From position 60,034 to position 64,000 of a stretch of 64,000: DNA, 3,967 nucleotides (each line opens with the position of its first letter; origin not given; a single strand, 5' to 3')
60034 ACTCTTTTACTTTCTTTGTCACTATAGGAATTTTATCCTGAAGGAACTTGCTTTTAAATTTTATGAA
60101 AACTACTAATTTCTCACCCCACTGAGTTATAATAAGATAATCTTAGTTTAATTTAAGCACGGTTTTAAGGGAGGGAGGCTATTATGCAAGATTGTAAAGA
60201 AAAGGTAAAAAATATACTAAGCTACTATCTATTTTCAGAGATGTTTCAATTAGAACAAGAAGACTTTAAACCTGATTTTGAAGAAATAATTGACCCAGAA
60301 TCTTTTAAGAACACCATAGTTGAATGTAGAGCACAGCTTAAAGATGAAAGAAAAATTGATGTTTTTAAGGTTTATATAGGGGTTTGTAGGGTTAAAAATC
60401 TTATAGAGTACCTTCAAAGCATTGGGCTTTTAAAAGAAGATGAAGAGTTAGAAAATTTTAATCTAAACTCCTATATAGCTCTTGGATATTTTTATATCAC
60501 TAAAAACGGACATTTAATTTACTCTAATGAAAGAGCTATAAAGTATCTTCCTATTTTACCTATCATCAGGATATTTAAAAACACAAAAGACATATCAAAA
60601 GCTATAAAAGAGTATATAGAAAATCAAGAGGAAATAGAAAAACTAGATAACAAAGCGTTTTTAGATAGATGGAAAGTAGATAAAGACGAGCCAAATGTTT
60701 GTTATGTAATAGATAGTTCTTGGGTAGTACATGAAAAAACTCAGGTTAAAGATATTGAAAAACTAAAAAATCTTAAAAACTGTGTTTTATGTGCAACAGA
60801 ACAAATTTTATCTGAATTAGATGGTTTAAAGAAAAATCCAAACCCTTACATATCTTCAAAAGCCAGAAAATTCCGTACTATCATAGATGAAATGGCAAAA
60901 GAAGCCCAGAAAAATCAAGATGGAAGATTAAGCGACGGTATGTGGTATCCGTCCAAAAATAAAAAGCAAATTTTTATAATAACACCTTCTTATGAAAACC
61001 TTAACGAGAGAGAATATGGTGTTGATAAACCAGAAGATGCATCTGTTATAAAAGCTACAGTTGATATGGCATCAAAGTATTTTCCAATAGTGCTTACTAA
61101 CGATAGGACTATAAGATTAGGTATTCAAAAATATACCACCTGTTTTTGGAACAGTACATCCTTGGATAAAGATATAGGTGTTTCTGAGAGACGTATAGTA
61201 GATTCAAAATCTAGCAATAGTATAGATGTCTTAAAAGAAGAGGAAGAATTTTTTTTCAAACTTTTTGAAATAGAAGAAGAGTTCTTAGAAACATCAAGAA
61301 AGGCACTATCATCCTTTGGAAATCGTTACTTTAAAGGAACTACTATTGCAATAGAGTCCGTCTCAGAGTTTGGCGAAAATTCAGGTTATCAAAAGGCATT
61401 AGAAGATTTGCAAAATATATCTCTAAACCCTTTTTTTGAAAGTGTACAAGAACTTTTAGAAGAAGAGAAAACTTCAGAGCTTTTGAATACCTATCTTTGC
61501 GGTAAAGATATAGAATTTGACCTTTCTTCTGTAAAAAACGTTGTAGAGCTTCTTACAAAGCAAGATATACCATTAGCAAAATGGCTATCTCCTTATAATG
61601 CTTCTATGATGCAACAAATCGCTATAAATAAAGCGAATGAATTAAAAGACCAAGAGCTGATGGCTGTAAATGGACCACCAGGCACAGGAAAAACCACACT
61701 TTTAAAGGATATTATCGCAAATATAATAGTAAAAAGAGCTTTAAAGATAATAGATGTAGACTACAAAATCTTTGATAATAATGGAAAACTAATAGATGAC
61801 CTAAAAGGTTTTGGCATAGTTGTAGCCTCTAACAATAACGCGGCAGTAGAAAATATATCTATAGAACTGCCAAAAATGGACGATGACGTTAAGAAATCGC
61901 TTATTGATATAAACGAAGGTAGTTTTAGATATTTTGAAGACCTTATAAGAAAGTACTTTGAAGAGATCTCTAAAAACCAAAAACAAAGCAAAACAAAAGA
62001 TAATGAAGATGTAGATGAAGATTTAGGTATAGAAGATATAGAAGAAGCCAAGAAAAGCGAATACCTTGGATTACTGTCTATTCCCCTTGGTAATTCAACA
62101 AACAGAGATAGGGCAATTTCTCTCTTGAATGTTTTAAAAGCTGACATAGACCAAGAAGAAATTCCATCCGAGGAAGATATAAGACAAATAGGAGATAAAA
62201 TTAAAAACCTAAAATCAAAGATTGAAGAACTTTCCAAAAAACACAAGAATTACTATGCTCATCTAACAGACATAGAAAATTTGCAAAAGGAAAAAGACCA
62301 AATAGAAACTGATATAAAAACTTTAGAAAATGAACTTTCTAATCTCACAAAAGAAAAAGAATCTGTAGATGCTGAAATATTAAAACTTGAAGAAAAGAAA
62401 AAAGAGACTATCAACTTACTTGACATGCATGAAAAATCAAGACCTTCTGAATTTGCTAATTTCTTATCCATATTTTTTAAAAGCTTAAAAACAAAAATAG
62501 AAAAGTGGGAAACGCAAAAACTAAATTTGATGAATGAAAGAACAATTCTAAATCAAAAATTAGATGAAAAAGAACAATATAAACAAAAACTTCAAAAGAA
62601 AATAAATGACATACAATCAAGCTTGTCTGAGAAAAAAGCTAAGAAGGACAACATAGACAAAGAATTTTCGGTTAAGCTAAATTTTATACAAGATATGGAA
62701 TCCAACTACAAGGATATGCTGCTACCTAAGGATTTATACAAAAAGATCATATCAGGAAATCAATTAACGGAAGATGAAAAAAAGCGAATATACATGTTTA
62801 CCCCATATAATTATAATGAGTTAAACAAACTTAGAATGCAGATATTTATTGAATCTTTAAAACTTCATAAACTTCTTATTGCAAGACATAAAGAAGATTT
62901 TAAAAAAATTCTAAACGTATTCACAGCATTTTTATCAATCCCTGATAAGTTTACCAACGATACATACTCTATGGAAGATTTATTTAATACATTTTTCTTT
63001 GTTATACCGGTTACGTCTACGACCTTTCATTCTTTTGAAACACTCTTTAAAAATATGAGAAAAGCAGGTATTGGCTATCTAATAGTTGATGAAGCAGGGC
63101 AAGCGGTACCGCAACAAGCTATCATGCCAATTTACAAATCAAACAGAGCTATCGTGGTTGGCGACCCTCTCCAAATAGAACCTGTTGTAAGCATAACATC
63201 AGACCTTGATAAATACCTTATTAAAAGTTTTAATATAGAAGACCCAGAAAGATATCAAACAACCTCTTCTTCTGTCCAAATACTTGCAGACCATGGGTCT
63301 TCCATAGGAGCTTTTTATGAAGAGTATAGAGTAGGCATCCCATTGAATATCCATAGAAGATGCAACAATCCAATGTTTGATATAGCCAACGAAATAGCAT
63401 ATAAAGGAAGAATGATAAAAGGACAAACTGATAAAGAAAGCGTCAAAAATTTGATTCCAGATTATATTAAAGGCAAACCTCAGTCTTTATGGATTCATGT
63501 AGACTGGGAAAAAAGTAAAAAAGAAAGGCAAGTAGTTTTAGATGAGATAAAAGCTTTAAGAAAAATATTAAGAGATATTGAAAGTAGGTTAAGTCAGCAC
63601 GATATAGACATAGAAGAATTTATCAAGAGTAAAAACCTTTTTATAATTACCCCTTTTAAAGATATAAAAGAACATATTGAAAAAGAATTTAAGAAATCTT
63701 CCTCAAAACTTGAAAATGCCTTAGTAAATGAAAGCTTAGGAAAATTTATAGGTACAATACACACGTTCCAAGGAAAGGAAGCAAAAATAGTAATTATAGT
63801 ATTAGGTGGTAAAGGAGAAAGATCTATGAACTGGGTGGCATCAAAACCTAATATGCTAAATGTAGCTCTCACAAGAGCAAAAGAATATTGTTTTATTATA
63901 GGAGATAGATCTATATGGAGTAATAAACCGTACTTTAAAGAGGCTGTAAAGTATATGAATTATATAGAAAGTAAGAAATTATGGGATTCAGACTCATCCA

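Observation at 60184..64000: Giant Upf1-like SF1 helicase, missing from the ORF track, with an unassignable ~480-aa N-terminal region and a ~390-aa coiled-coil insertion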

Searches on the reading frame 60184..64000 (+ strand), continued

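Call 18: search_protein_families(library=pfam, proteins=[P0007, P0013, P0014, P0018, P0023, P0029, P0046, P0050], max_evalue=0.01)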
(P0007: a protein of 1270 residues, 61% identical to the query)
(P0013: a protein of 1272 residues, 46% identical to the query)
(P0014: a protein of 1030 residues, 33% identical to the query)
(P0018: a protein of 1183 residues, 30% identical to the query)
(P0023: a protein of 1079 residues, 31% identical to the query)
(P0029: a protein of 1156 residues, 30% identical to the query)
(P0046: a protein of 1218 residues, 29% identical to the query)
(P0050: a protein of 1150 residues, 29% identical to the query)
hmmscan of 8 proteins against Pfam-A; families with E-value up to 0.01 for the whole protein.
P0007 (1270 aa): 18 families
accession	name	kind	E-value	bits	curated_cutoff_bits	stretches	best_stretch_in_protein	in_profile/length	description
PF13087.12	AAA_12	-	4.7e-17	62.6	27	1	1051-1239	20-194/195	AAA domain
PF13086.12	AAA_11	-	3.1e-14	53.8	27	2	481-739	6-188/257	AAA domain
PF01443.25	Viral_helicase1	-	3.5e-10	40.5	21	1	1177-1236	175-227/228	Viral superfamily 1 RNA helicase core domain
PF13638.12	PIN_4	-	1.8e-06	28.8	21.9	1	182-317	1-119/132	PIN domain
PF13538.12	UvrD_C_2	-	2.9e-05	24.3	27.4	1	1186-1236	4-52/52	UvrD-like helicase C-terminal domain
PF13604.12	AAA_30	-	4.2e-05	23.8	27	0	493-529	17-52/191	AAA domain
PF13245.12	AAA_19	-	4.4e-05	24.1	25.1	1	490-531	7-42/134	AAA domain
PF24883.2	NPHP3_N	-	0.00036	21.2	24.8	0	493-562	21-90/164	Nephrocystin 3, N-terminal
PF11932.13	DUF3450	-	0.001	18.9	32.6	1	765-839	35-109/241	Protein of unknown function (DUF3450)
PF00004.35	AAA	-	0.0023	18.8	21.2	0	499-531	3-31/131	ATPase family associated with various cellular activities (AAA)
PF02367.23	TsaE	-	0.0033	17.8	26.6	1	476-536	3-61/128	Threonylcarbamoyl adenosine biosynthesis protein TsaE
PF08614.16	ATG16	-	0.0036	17.9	33.7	0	771-836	92-157/200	Autophagy protein 16 (ATG16)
PF10473.14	CENP-F_leu_zip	-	0.0041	17.6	34.5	1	662-747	46-135/140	Leucine-rich repeats of kinetochore protein Cenp-F/LEK1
PF03796.21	DnaB_C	-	0.0047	16.8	27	1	488-639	13-151/255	DnaB-like helicase C terminal domain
PF25450.1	Rab11-FIP3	-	0.0056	17.4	31.9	1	738-835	14-108/125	Rab11-FIP3-like domain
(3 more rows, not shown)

P0013 (1272 aa): 9 families
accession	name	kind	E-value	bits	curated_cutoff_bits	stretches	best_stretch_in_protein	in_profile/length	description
PF13086.12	AAA_11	-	5.8e-17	62.7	27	2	946-1003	198-254/257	AAA domain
PF13087.12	AAA_12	-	3.8e-16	59.7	27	1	1053-1243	20-194/195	AAA domain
PF01443.25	Viral_helicase1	-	7.6e-11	42.7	21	1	1184-1240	173-227/228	Viral superfamily 1 RNA helicase core domain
PF13604.12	AAA_30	-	5.6e-05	23.4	27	1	490-517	11-39/191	AAA domain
PF13538.12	UvrD_C_2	-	0.00016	21.9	27.4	1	1189-1240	3-52/52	UvrD-like helicase C-terminal domain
PF13245.12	AAA_19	-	0.0013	19.4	25.1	0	495-524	10-39/134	AAA domain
PF02367.23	TsaE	-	0.0022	18.4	26.6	1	482-526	7-51/128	Threonylcarbamoyl adenosine biosynthesis protein TsaE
PF02492.25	cobW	-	0.003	17.6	20.7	1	499-535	3-40/180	CobW/HypB/UreG, nucleotide-binding domain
PF13401.12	AAA_22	-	0.005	17.6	27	0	495-553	4-62/130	AAA domain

P0014 (1030 aa): 11 families
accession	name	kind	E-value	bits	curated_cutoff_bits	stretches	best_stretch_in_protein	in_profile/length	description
PF13086.12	AAA_11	-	4.9e-15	56.4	27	2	717-778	193-254/257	AAA domain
PF13087.12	AAA_12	-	3.7e-11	43.4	27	1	852-1011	46-194/195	AAA domain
PF01443.25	Viral_helicase1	-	4e-11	43.6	21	1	727-809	47-136/228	Viral superfamily 1 RNA helicase core domain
PF13604.12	AAA_30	-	4.8e-05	23.6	27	0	294-314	21-41/191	AAA domain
PF13245.12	AAA_19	-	0.00013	22.6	25.1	0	293-319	13-39/134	AAA domain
PF09848.15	SLFN-g3_helicase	-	0.00027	20.8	24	0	293-328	3-26/354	Schlafen group 3, DNA/RNA helicase domain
PF13173.12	AAA_14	-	0.0013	19.2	27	1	293-350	4-59/129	AAA domain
PF05970.20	PIF1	-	0.0033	17.5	25.9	0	286-321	17-52/223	PIF1-like helicase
PF13238.12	AAA_18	-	0.0074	17.2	29.4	0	296-313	3-20/128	AAA domain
PF25199.1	nSTAND_NTPase5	-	0.0087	16.3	34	0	281-316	31-66/145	Novel STAND NTPase 5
PF13401.12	AAA_22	-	0.009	16.8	27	0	293-318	7-32/130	AAA domain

P0018 (1183 aa): 13 families
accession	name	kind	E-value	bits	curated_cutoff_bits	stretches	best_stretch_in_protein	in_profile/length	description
PF13086.12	AAA_11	-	3.5e-15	56.9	27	2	771-934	146-254/257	AAA domain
PF13087.12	AAA_12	-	1.8e-12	47.7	27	1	1040-1163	84-194/195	AAA domain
PF01443.25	Viral_helicase1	-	9.6e-11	42.4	21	0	1097-1160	169-227/228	Viral superfamily 1 RNA helicase core domain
PF20720.3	nSTAND3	-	5.6e-07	29.8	27.2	1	401-488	3-83/155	Novel STAND NTPase 3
PF13604.12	AAA_30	-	3.1e-05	24.2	27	1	401-435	6-38/191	AAA domain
PF13245.12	AAA_19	-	6.2e-05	23.6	25.1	1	407-444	3-40/134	AAA domain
PF09848.15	SLFN-g3_helicase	-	9.5e-05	22.3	24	0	1105-1139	270-304/354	Schlafen group 3, DNA/RNA helicase domain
PF13538.12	UvrD_C_2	-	0.00013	22.2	27.4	1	1107-1160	4-52/52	UvrD-like helicase C-terminal domain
PF13191.12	AAA_16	-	0.0012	19.8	32.6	1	401-444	8-54/167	AAA ATPase domain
PF13481.12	AAA_25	-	0.0018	18.4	27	1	404-445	21-63/195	AAA domain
PF25199.1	nSTAND_NTPase5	-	0.0025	18.1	34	0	409-447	35-73/145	Novel STAND NTPase 5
PF13401.12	AAA_22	-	0.0043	17.8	27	0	414-441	4-31/130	AAA domain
PF13173.12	AAA_14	-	0.009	16.5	27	0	417-456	4-43/129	AAA domain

P0023 (1079 aa): 11 families
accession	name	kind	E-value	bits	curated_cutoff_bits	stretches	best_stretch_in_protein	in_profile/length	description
PF13087.12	AAA_12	-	3.3e-15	56.6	27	1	876-1059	20-194/195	AAA domain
PF13086.12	AAA_11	-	1e-13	52.1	27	1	334-823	6-252/257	AAA domain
PF01443.25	Viral_helicase1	-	3e-13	50.5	21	2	787-840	61-116/228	Viral superfamily 1 RNA helicase core domain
PF13245.12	AAA_19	-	8.3e-09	36.2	25.1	1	705-823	55-131/134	AAA domain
PF13604.12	AAA_30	-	1.4e-08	35.2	27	1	330-366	2-37/191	AAA domain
PF09848.15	SLFN-g3_helicase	-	0.0002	21.2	24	0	348-378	2-26/354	Schlafen group 3, DNA/RNA helicase domain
PF24883.2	NPHP3_N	-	0.00047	20.8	24.8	1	334-415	8-87/164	Nephrocystin 3, N-terminal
PF13538.12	UvrD_C_2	-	0.001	19.3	27.4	1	1004-1056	5-52/52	UvrD-like helicase C-terminal domain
PF13173.12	AAA_14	-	0.0031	18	27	0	347-387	2-42/129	AAA domain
PF04851.21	ResIII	-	0.0034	17.8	22.5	0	330-374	4-50/164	Type III restriction enzyme, res subunit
PF03205.20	MobB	-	0.007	16.7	26.6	0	351-399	3-50/133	Molybdopterin guanine dinucleotide synthesis protein B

P0029 (1156 aa): 10 families
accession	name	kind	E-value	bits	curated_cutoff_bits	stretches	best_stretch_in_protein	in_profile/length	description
PF13086.12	AAA_11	-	3.7e-11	43.7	27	2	855-914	195-254/257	AAA domain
PF13087.12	AAA_12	-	6.4e-11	42.6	27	1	1020-1140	85-194/195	AAA domain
PF01443.25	Viral_helicase1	-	6.7e-08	33.1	21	0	1082-1137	177-227/228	Viral superfamily 1 RNA helicase core domain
PF13245.12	AAA_19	-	2.6e-05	24.9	25.1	1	397-453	6-56/134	AAA domain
PF13604.12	AAA_30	-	3.7e-05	24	27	1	393-425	8-41/191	AAA domain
PF13538.12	UvrD_C_2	-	0.00086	19.6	27.4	1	1084-1137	4-52/52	UvrD-like helicase C-terminal domain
PF13191.12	AAA_16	-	0.0015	19.5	32.6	1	389-443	13-63/167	AAA ATPase domain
PF13238.12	AAA_18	-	0.0015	19.4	29.4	1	406-468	2-68/128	AAA domain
PF13401.12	AAA_22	-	0.0033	18.2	27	0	401-433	4-36/130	AAA domain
PF09848.15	SLFN-g3_helicase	-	0.0037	17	24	0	404-430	3-26/354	Schlafen group 3, DNA/RNA helicase domain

P0046 (1218 aa): 8 families
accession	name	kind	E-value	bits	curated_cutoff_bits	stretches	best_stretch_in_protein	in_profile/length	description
PF13086.12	AAA_11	-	2.2e-13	51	27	1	709-969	76-255/257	AAA domain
PF01443.25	Viral_helicase1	-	5e-12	46.6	21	1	1140-1198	171-227/228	Viral superfamily 1 RNA helicase core domain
PF13087.12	AAA_12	-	6e-12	46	27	1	1027-1202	22-195/195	AAA domain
PF13604.12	AAA_30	-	4.9e-06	26.9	27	0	916-969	73-133/191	AAA domain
PF13245.12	AAA_19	-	0.00024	21.7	25.1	0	351-375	13-37/134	AAA domain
PF13538.12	UvrD_C_2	-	0.00024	21.3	27.4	1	1148-1198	4-52/52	UvrD-like helicase C-terminal domain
PF13173.12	AAA_14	-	0.0044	17.5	27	0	351-395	4-48/129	AAA domain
PF00004.35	AAA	-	0.0079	17.1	21.2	0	355-372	4-21/131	ATPase family associated with various cellular activities (AAA)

P0050 (1150 aa): 8 families
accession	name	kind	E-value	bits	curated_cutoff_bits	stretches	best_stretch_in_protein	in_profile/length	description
PF13087.12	AAA_12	-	9.8e-19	68.1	27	1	668-847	15-194/195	AAA domain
PF13086.12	AAA_11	-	5.7e-12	46.4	27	2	250-318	5-70/257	AAA domain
PF13091.12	PLDc_2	-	2.3e-10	40.8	27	1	905-1037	2-128/132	PLD-like domain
PF13604.12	AAA_30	-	1.6e-06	28.4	27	0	247-284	2-38/191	AAA domain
PF13245.12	AAA_19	-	4e-06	27.5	25.1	0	264-316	11-57/134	AAA domain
PF01443.25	Viral_helicase1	-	0.00013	22.3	21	0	269-289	3-22/228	Viral superfamily 1 RNA helicase core domain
PF13538.12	UvrD_C_2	-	0.0023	18.2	27.4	1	792-838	4-46/52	UvrD-like helicase C-terminal domain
PF24883.2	NPHP3_N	-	0.0083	16.8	24.8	0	253-286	11-44/164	Nephrocystin 3, N-terminal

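Call 19: search_protein_families(library=padloc, proteins=[P0007, P0013, P0014, P0018, P0023, P0029, P0046, P0050], max_evalue=1e-10)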
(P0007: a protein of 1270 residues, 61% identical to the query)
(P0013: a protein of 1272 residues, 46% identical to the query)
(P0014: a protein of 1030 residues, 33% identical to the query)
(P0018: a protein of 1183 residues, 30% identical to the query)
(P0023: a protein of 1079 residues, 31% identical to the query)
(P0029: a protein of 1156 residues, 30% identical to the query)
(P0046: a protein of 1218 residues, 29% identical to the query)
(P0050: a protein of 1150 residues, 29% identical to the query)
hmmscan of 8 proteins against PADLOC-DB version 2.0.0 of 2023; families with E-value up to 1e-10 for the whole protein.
P0007 (1270 aa): 3 families
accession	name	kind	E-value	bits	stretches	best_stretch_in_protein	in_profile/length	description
PDLC03924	MkoC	-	6.7e-78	260.9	1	418-1244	194-949/1136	-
PDLC03920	MkoA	-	7.6e-27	92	1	964-1259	796-1101/1112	-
PDLC03921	MkoA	-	8.3e-16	54.9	1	962-1257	1299-1588/1607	-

P0013 (1272 aa): 3 families
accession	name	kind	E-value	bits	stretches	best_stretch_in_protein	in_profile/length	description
PDLC03924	MkoC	-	5e-79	264.6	1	352-1248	132-949/1136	-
PDLC03920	MkoA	-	7.3e-27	92.1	1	968-1243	796-1076/1112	-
PDLC03921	MkoA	-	2.7e-18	63.1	1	966-1250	1299-1574/1607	-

P0014 (1030 aa): 3 families
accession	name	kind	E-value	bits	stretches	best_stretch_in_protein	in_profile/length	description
PDLC03924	MkoC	-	7.3e-63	211.1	1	77-1018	61-951/1136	-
PDLC03920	MkoA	-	4.4e-27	92.8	1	362-1016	665-1081/1112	-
PDLC03921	MkoA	-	3.8e-11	39.4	0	956-1016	1515-1572/1607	-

P0018 (1183 aa): 2 families
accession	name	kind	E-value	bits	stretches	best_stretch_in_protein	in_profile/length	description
PDLC03924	MkoC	-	6.7e-63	211.2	1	391-1169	243-950/1136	-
PDLC03920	MkoA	-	4.4e-24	82.9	1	800-1168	707-1081/1112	-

P0023 (1079 aa): 3 families
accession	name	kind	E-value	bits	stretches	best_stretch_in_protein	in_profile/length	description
PDLC03924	MkoC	-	8e-70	234.2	1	324-1068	242-953/1136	-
PDLC03920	MkoA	-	1.1e-25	88.1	1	767-1064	773-1081/1112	-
PDLC03921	MkoA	-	4.1e-21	72.5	1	788-1073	1299-1584/1607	-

P0029 (1156 aa): 2 families
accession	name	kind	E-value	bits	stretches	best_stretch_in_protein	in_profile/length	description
PDLC03924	MkoC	-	2.6e-69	232.4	1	379-1146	244-950/1136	-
PDLC03920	MkoA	-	5.7e-21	72.6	0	1010-1145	942-1081/1112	-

P0046 (1218 aa): 2 families
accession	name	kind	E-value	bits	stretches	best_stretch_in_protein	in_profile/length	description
PDLC03924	MkoC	-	5.8e-61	204.8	1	274-1207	193-950/1136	-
PDLC03920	MkoA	-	1.5e-24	84.4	1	830-1206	712-1081/1112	-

P0050 (1150 aa): 4 families
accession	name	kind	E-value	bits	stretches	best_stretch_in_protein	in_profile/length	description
PDLC03924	MkoC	-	0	1026.8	2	450-1042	553-1134/1136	-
PDLC03920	MkoA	-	3.1e-34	116.5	1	573-861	791-1093/1112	-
PDLC03921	MkoA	-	2.9e-27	92.8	1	723-863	1439-1584/1607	-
PDLC03922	MkoB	-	9.3e-17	59.5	0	896-948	308-358/610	-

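Call 29: find_related_loci(query=A1, collection=genome_contigs, flank=10000)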
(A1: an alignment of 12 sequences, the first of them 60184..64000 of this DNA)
Query A1 (1272 aa) in genome_contigs; peptide patterns used: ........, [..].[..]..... (x = any residue, [..] = any of these).
308 stretches matched a pattern, but none encodes a relative of the query by tblastn (E <= 1e-3).

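Call 44: find_encoding_contigs(protein=P0013, flank=10000, max_places=2)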
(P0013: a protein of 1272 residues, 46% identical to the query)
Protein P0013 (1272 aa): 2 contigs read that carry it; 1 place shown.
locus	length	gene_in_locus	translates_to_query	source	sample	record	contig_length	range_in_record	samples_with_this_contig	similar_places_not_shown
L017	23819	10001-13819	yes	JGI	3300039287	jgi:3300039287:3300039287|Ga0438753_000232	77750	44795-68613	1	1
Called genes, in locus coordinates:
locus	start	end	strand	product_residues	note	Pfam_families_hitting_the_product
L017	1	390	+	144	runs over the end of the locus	PF00692:dUTPase, PF22769:DCD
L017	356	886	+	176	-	PF00578:AhpC-TSA (weak)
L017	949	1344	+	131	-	-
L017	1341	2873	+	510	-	PF02534:T4SS-DNA_transf (faint), PF12696:TraG-D_C, PF10412:TrwB_AAD_bind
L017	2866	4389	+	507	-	-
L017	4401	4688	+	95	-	PF07178:TraL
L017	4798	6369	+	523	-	PF20250:FapA_N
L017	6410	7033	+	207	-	PF00882:Zn_dep_PLPC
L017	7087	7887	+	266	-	-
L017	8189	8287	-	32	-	-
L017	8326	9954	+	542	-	PF04851:ResIII, PF00270:DEAD, PF22527:DEXQc_Suv3, PF00271:Helicase_C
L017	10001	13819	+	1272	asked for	PF01443:Viral_helicase1 (faint), PF13086:AAA_11 (weak), PF13087:AAA_12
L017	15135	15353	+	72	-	-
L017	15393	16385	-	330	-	PF03734:YkuD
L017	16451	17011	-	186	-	-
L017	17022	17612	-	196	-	PF13091:PLDc_2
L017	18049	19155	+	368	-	PF00589:Phage_integrase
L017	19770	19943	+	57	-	-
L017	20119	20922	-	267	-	-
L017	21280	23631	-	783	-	PF23139:OB_YrrC, PF14520:HHH_5 (weak), PF14490:HHH_RecD2, PF05970:PIF1 (weak), PF13245:AAA_19, PF13604:AAA_30, PF18335:SH3_13, PF13538:UvrD_C_2, +1 more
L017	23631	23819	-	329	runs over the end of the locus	-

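Call 45: find_encoding_contigs(protein=P0011, flank=10000, max_places=2)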
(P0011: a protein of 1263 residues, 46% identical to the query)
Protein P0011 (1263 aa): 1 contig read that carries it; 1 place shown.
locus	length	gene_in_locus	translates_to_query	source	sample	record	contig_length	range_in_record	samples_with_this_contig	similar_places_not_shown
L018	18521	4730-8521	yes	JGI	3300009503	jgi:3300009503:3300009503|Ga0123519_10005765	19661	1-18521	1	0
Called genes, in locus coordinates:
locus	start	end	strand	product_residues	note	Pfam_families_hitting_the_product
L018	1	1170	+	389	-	?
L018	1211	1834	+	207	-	PF00882:Zn_dep_PLPC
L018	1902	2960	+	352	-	-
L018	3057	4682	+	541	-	PF04851:ResIII, PF00270:DEAD, PF22527:DEXQc_Suv3, PF00271:Helicase_C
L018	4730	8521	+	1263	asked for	PF01443:Viral_helicase1 (faint), PF13086:AAA_11, PF13087:AAA_12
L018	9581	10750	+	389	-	-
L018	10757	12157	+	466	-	PF27782:Csf3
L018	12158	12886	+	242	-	-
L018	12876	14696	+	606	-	PF00270:DEAD (weak), PF04851:ResIII, PF00271:Helicase_C (faint)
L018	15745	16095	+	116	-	-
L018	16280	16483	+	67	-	-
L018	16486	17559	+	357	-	PF00437:T2SSE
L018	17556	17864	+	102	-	-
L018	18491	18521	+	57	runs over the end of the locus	-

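Call 46: find_encoding_contigs(protein=P0007, flank=10000, max_places=2)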
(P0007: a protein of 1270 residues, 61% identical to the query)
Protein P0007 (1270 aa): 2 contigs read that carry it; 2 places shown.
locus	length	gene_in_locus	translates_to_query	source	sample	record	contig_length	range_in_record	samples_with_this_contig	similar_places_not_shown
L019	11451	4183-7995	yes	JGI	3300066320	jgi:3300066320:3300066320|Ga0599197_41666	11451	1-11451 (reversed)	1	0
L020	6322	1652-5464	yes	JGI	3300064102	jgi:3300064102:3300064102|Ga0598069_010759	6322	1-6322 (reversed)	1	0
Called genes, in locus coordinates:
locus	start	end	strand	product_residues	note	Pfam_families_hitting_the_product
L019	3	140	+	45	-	?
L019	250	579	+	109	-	-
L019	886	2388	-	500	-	PF07282:Cas12f1-like_TNB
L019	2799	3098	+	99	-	-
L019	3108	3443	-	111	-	-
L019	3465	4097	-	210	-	-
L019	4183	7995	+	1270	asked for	PF13638:PIN_4 (weak), PF13086:AAA_11 (weak), PF01443:Viral_helicase1 (faint), PF13086:AAA_11 (weak), PF13087:AAA_12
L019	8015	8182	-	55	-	-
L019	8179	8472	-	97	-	-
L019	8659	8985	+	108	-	-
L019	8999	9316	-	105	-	-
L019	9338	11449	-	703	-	?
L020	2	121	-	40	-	?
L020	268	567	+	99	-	-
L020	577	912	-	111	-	-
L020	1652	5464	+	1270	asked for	PF13638:PIN_4 (weak), PF13086:AAA_11 (weak), PF01443:Viral_helicase1 (faint), PF13086:AAA_11 (weak), PF13087:AAA_12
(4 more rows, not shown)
